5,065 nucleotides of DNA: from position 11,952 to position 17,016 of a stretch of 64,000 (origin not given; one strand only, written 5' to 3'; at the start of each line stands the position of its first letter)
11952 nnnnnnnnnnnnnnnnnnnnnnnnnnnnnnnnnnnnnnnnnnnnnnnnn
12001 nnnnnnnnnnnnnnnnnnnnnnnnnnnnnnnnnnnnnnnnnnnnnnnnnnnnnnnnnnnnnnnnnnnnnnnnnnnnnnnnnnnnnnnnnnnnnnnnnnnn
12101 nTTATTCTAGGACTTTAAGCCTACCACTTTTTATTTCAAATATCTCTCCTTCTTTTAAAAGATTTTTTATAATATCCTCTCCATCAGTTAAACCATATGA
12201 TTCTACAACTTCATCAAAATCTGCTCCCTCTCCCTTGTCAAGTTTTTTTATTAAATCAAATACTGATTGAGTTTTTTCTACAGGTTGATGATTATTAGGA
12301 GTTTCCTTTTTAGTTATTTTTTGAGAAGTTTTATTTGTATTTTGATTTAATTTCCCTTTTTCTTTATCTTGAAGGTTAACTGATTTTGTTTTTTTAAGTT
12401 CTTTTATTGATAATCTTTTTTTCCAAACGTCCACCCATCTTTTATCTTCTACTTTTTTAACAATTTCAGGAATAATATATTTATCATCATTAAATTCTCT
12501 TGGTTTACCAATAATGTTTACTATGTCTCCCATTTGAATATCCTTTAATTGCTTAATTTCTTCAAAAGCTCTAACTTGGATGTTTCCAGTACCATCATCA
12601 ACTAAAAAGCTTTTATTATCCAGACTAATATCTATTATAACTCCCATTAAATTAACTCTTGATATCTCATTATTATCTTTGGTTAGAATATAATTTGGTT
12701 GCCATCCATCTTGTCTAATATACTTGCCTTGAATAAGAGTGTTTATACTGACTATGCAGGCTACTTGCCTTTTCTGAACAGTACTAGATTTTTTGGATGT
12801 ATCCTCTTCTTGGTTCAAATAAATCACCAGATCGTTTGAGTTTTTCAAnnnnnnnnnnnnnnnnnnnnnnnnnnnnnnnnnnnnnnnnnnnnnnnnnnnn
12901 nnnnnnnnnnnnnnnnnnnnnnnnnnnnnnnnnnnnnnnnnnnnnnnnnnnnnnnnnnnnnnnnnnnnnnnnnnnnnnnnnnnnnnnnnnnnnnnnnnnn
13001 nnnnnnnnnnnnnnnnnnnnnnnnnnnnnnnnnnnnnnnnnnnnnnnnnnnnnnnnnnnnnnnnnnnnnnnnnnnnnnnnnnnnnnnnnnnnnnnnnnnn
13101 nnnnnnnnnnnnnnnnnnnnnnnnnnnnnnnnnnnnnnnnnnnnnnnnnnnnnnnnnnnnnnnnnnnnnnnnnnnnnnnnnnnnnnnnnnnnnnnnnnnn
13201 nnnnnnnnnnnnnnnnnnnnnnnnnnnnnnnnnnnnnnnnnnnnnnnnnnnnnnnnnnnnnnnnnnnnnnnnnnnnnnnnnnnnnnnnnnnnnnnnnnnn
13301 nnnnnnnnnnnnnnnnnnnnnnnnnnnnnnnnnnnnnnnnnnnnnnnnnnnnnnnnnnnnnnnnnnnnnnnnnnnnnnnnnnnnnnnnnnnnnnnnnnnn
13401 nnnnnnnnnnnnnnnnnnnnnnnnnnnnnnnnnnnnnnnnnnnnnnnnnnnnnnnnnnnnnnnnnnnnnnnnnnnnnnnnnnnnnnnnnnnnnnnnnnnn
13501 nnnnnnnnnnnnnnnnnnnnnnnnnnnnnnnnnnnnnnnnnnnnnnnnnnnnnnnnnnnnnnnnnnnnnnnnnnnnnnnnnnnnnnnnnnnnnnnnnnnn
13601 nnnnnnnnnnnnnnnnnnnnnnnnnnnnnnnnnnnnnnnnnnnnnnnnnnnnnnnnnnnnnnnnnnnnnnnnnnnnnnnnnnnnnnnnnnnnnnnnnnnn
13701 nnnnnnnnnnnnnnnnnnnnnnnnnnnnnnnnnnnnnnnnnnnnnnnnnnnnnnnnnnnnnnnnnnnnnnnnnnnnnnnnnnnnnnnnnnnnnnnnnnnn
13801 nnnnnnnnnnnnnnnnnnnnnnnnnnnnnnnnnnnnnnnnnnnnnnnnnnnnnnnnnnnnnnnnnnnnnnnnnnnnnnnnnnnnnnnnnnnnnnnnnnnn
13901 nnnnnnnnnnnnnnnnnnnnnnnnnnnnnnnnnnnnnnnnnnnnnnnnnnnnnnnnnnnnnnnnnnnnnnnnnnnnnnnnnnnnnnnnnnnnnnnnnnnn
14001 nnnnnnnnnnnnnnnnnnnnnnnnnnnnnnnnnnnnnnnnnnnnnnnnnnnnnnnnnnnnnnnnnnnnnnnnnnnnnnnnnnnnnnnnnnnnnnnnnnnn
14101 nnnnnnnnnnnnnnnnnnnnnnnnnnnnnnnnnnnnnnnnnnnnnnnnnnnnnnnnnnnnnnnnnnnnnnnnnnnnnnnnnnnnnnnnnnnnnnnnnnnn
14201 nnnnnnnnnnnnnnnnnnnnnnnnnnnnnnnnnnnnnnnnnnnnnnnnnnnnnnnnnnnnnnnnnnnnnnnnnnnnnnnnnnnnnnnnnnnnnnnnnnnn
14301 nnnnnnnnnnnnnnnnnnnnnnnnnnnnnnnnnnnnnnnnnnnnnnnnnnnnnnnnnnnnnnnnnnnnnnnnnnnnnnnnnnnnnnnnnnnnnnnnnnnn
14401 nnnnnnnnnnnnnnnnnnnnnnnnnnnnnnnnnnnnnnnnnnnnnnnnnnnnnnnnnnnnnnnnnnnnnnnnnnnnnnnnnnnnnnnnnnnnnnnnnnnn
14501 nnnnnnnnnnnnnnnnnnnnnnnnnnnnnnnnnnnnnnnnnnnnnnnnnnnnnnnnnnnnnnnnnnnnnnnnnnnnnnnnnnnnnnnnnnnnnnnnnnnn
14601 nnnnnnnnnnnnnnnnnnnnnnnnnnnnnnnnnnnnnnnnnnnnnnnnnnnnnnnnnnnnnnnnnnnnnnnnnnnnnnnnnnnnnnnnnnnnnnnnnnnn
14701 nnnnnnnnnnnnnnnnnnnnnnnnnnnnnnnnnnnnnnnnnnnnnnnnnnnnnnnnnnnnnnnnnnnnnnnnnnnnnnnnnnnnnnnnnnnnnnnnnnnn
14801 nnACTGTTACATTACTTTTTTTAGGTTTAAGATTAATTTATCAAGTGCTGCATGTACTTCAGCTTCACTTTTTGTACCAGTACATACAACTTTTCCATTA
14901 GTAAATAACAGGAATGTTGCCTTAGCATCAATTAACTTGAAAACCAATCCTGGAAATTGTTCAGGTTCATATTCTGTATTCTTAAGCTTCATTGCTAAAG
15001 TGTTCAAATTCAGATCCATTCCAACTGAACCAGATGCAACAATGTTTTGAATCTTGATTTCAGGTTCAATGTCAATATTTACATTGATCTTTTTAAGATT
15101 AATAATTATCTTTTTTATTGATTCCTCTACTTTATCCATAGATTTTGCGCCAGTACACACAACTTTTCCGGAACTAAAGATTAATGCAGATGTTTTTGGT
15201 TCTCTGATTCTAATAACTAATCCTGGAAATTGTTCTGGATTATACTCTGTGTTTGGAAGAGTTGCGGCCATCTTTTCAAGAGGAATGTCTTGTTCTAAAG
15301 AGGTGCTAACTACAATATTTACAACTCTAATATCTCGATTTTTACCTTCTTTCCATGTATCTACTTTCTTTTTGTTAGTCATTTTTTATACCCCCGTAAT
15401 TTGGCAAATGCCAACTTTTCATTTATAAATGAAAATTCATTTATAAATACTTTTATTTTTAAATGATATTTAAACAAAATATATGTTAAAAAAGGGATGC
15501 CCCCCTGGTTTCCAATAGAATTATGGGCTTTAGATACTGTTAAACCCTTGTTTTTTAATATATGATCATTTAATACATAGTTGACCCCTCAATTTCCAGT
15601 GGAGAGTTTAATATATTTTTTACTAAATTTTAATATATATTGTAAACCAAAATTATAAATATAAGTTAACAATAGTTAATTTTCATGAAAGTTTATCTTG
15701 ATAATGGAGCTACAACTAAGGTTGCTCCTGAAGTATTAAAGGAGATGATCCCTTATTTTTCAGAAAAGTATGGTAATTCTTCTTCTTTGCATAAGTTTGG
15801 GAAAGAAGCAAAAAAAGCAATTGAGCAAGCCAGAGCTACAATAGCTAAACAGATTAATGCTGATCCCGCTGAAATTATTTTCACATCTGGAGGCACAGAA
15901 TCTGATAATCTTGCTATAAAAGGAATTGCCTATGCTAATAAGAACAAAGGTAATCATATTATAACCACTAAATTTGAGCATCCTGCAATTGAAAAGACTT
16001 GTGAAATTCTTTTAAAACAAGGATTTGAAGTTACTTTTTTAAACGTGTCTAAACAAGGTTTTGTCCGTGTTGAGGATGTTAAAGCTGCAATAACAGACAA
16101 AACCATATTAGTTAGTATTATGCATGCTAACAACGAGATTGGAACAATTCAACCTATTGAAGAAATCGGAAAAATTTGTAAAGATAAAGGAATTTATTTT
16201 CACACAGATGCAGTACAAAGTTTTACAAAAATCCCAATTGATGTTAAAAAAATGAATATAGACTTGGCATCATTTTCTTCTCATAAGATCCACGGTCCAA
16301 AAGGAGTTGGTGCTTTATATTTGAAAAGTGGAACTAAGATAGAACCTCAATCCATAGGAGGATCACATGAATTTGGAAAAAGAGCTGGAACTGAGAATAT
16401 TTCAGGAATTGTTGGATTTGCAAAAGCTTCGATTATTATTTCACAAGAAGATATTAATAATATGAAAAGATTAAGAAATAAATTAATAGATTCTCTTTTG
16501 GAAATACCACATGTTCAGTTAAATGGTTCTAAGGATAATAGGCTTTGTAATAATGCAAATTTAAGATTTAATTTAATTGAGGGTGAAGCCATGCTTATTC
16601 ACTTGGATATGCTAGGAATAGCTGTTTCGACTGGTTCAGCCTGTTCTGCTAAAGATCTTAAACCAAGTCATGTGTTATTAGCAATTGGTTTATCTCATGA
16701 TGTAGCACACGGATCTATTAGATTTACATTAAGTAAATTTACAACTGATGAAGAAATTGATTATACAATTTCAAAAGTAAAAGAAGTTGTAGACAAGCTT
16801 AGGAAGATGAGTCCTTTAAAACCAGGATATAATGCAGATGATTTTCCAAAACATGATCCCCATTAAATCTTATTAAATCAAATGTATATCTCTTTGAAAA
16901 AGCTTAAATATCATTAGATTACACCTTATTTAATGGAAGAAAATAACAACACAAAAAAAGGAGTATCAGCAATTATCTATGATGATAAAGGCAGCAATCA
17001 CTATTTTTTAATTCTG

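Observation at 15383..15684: ORB-like elements with C-strings and a perfect palindrome between divergently transcribed tbp and iscS: possible replication origin or shared operator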

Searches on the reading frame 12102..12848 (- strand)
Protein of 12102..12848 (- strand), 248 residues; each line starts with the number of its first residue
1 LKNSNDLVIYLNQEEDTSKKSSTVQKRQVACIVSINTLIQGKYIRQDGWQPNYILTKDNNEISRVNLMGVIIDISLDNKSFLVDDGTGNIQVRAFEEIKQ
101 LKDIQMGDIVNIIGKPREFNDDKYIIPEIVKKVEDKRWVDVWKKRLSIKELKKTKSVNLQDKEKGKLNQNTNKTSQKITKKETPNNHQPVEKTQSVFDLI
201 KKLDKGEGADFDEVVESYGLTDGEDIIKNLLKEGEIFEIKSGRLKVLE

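Call 27: search_protein_families(library=pfam, proteins=[window:12102-12848:-])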
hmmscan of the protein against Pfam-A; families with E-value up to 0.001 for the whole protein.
window:12102-12848:- (248 aa): 2 families
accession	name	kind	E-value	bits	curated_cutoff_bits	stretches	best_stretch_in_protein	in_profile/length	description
PF01336.31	tRNA_anti-codon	-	5e-07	30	27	1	67-125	3-67/75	OB-fold nucleic acid binding domain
PF16100.11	RMI2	-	1.2e-06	28.7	29.4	1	60-122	36-100/132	RecQ-mediated genome instability protein 2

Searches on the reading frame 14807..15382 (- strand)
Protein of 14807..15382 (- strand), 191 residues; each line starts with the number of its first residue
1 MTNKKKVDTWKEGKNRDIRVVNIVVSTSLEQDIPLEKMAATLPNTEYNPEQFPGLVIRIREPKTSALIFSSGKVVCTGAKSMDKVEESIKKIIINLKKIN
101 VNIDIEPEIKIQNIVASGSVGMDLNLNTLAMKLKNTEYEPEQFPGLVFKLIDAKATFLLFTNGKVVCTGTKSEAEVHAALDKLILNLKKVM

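Call 13: find_related_loci(query=window:14807-15382:-, collection=genome_contigs, flank=10000)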
Query window:14807-15382:- (191 aa) in genome_contigs; peptide patterns used: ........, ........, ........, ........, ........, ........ (x = any residue, [..] = any of these).
600 stretches matched a pattern (row limit reached: there are more); 560 encode a relative of the query (tblastn E <= 1e-3); the best 80 are kept; 80 distinct loci.
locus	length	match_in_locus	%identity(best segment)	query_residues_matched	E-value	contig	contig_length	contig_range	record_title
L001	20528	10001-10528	89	16-190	1e-101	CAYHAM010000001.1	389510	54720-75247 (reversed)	MAG TPA_asm: uncultured Methanosarcinales archaeon isolate ERP119294_co1_446 genome assembly, contig: NODE_19_length_389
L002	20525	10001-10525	89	16-190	2e-101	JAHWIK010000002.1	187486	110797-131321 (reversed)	MAG: Candidatus Woesearchaeota archaeon isolate YT1_182 k127_6865648, whole genome shotgun sequence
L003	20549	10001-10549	86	8-190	4e-101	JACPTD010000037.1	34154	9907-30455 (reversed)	MAG: Candidatus Woesearchaeota archaeon isolate NC_groundwater_723_Ag_S-0.2um_38_8 S36_SO-2_scaffold_92432, whole genome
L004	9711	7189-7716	89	16-191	3e-101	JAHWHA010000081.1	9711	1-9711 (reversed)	MAG: Candidatus Woesearchaeota archaeon isolate FT1_346 k127_34614712, whole genome shotgun sequence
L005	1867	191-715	88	16-190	5e-106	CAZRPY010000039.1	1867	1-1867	MAG TPA_asm: uncultured Methanosarcinales archaeon isolate SRP178908_co1_144 genome assembly, contig: NODE_75971_length_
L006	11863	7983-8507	89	16-190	3e-100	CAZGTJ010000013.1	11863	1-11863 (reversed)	MAG TPA_asm: uncultured Methanosarcinales archaeon isolate binchicken_co125_225 genome assembly, contig: NODE_11040_leng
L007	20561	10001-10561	83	4-190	2e-100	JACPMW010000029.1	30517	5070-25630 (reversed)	MAG: Candidatus Woesearchaeota archaeon isolate NC_groundwater_559_Ag_S-0.1um_40_64 S35_SO-1_scaffold_10491, whole genom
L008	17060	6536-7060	89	17-190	3e-100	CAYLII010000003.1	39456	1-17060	MAG TPA_asm: uncultured Methanosarcinales archaeon isolate SRP319275_co4_10 genome assembly, contig: NODE_562_length_394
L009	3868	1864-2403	87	11-190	4e-101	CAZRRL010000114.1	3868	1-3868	MAG TPA_asm: uncultured Methanosarcinales archaeon isolate binchicken_co251_826 genome assembly, contig: NODE_34328_leng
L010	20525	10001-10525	89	16-190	2e-100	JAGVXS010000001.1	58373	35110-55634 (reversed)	Candidatus Woesearchaeota archaeon isolate RIFCSPHIGHO2_02_FULL_40_54 rifcsphigho2_02_scaffold_526, whole genome shotgun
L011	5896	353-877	89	16-190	2e-100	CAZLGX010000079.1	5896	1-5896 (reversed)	MAG TPA_asm: uncultured Methanosarcinales archaeon isolate SRP269290_co3_950 genome assembly, contig: NODE_20070_length_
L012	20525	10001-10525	88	16-190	3e-100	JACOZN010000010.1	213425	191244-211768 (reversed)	MAG: Candidatus Woesearchaeota archaeon isolate NC_groundwater_206_Ag_S-0.1um_41_17 S4_GD2017_2_S1_scaffold_41, whole ge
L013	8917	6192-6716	89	16-190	5e-100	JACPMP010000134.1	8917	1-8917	MAG: Candidatus Woesearchaeota archaeon isolate NC_groundwater_552_Ag_S-0.1um_34_16 S35_SO-1_scaffold_526089, whole geno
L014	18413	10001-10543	88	16-190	7e-100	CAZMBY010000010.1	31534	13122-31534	MAG TPA_asm: uncultured Methanosarcinales archaeon isolate binchicken_co125_1124 genome assembly, contig: NODE_2802_leng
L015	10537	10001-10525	87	16-190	1e-99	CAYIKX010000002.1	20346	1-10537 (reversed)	MAG TPA_asm: uncultured Methanosarcinales archaeon isolate ERP119705_co20_50 genome assembly, contig: NODE_2595_length_2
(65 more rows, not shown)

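Call 27: search_protein_families(library=pfam, proteins=[window:14807-15382:-])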
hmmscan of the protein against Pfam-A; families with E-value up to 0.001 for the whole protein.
window:14807-15382:- (191 aa): 2 families
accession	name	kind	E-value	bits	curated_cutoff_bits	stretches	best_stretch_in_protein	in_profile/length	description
PF00352.27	TBP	-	7.4e-62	205.6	22.9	2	17-98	1-84/85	Transcription factor TFIID (or TATA-binding protein, TBP)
PF11858.14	DUF3378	-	2.6e-06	27.9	27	0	35-81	11-56/76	Domain of unknown function (DUF3378)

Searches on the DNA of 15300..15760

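Call 11: search_rna_families(source=window, start=15300, end=15760, threshold=evalue, max_evalue=10)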
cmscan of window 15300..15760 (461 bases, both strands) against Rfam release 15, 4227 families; matches with E-value up to 10: 3.
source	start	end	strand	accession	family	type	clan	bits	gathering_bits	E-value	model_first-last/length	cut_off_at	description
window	15447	15554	-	RF01981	PCGEM1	Gene; lncRNA;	-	17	75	7.9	1-132/132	no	Prostate-specific transcript 1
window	15467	15561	+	RF02216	ZNFX1-AS1_2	Gene; lncRNA;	-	13.4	45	0.77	1-93/93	no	ZNFX1 antisense RNA 1 conserved region 2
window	15400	15453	+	RF02763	IsrM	Gene; sRNA;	-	10.5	376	1.2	1-329/329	no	IsrM sRNA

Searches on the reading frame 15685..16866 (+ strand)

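Call 27: search_protein_families(library=pfam, proteins=[window:15685-16866:+])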
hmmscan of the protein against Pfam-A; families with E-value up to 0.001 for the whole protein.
window:15685-16866:+ (393 aa): 3 families
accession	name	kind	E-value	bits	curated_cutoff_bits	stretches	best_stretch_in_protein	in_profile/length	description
PF00266.25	Aminotran_5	-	2.1e-90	303.8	21.5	1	3-360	1-370/371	Aminotransferase class-V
PF01041.23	DegT_DnrJ_EryC1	-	6.5e-09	35.9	19.8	1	65-181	43-151/360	DegT/DnrJ/EryC1/StrS aminotransferase family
PF01212.27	Beta_elim_lyase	-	7.1e-07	29.3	27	1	60-177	46-170/288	Beta-eliminating lyase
